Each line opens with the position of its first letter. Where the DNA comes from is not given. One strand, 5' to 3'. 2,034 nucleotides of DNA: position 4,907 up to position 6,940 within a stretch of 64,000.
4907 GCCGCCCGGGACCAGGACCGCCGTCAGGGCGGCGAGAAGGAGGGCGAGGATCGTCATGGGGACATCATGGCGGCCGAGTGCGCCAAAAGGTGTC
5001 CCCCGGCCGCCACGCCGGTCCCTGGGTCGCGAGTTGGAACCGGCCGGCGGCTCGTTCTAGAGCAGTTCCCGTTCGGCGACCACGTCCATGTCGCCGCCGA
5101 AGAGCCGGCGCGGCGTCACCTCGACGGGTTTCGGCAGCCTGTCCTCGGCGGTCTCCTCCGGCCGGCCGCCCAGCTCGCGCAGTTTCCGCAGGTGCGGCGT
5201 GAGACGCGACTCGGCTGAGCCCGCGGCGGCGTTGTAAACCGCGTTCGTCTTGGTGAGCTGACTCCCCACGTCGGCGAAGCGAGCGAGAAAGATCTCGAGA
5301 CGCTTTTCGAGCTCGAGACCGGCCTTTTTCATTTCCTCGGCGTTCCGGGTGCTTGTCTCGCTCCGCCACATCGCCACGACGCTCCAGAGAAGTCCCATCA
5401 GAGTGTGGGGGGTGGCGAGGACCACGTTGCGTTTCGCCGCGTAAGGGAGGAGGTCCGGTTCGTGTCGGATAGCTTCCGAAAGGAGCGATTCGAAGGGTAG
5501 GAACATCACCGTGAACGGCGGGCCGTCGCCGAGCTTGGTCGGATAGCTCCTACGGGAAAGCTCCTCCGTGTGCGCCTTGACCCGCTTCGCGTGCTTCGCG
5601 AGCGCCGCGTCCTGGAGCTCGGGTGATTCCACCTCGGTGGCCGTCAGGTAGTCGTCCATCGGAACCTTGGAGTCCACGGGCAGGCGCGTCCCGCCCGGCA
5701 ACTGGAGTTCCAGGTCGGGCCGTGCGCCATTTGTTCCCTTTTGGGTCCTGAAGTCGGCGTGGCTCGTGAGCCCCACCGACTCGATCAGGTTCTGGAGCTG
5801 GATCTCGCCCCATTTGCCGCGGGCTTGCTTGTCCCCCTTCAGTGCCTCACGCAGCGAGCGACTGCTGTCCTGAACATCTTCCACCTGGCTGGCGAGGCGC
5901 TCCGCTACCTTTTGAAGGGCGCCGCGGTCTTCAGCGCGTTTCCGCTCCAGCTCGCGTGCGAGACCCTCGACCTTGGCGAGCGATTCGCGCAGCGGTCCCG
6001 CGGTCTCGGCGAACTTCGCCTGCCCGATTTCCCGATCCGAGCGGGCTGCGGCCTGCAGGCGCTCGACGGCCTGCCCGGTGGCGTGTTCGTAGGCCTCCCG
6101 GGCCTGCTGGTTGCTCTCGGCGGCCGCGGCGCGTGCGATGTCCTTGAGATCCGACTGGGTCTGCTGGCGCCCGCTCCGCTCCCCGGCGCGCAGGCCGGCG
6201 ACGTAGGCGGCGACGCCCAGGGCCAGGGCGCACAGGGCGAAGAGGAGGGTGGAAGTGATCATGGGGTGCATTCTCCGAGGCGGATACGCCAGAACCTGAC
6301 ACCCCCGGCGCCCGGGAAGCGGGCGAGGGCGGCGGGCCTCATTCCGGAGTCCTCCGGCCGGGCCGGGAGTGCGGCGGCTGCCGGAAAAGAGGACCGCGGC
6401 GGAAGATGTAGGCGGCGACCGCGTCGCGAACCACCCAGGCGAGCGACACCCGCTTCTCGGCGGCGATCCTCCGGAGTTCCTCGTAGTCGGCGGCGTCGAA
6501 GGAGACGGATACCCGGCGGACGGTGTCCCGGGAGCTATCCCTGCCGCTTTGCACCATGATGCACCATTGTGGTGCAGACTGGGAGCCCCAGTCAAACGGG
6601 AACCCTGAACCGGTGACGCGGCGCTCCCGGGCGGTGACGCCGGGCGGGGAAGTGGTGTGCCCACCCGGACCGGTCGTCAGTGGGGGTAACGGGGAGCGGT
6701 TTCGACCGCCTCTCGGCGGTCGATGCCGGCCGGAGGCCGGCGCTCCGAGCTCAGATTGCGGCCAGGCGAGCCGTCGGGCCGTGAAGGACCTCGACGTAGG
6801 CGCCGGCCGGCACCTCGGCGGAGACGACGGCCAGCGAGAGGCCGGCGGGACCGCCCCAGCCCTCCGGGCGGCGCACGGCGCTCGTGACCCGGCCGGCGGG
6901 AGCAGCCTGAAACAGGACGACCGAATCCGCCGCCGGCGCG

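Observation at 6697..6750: Family A of REP-like GC-rich palindromic intergenic elements (4 copies)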

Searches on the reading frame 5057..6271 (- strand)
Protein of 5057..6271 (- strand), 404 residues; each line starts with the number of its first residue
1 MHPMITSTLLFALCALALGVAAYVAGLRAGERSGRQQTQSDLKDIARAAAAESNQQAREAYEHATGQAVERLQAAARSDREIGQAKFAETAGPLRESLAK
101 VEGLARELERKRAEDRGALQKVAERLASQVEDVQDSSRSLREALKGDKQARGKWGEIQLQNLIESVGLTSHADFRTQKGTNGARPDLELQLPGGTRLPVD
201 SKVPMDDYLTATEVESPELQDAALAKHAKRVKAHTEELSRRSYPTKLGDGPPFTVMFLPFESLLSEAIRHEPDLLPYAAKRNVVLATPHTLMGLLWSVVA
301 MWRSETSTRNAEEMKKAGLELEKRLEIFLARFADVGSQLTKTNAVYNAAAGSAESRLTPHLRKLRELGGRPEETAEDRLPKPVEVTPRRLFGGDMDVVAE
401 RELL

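Call 66: search_protein_families(library=pfam, proteins=[window:5057-6271:-], max_evalue=0.0001)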
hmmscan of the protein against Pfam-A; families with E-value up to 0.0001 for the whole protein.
window:5057-6271:- (404 aa): 1 family
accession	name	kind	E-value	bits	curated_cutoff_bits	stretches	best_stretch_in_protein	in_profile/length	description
PF02646.22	RmuC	-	3.4e-77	259.9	26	1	88-371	4-288/291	RmuC family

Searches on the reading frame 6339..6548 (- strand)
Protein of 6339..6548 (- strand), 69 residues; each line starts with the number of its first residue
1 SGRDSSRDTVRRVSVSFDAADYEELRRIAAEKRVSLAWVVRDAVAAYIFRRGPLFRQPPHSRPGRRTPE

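Call 90: search_protein_families(library=pfam, proteins=[window:6339-6548:-], max_evalue=0.001)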
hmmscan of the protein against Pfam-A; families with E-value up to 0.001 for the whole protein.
window:6339-6548:- (69 aa): 1 family
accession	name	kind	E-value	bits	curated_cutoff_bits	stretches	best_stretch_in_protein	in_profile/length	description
PF01402.27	RHH_1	-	3.3e-06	27.3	20.5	1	12-48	1-37/39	Ribbon-helix-helix protein, copG family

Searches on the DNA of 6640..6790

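Call 44: search_rna_families(source=window, start=6640, end=6790, threshold=evalue, max_evalue=10)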
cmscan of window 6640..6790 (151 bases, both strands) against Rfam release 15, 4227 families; matches with E-value up to 10: 7.
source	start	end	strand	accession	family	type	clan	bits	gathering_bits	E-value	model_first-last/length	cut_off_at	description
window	6702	6723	+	RF02631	Hrs13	Gene; sRNA;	-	15.7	52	0.089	54-75/82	no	Hfq-regulated sRNA 13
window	6670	6733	+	RF03584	mir-2290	Gene; miRNA;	-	14.2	50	6.9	1-80/80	no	mir-2290 microRNA precursor family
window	6718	6790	-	RF01988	SECIS_2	Cis-reg;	-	13.4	70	5.2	1-55/55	no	Selenocysteine insertion sequence 2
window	6656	6697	-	RF02795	Pab91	Gene; snRNA; snoRNA; HACA-box;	-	13.1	71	5.6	1-57/57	no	Pab91 RNA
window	6701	6724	+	RF01943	mir-999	Gene; miRNA;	-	12.6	58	4.3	1-84/84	no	mir-999 microRNA precursor family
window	6670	6731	+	RF02826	Scr6925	Gene; sRNA;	-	11.4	50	7.8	1-131/131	no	Streptomyces RNA 6925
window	6725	6741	-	RF01721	Pseudomon-groES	Cis-reg;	-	10.4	50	8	95-111/111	no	Pseudomon-groES RNA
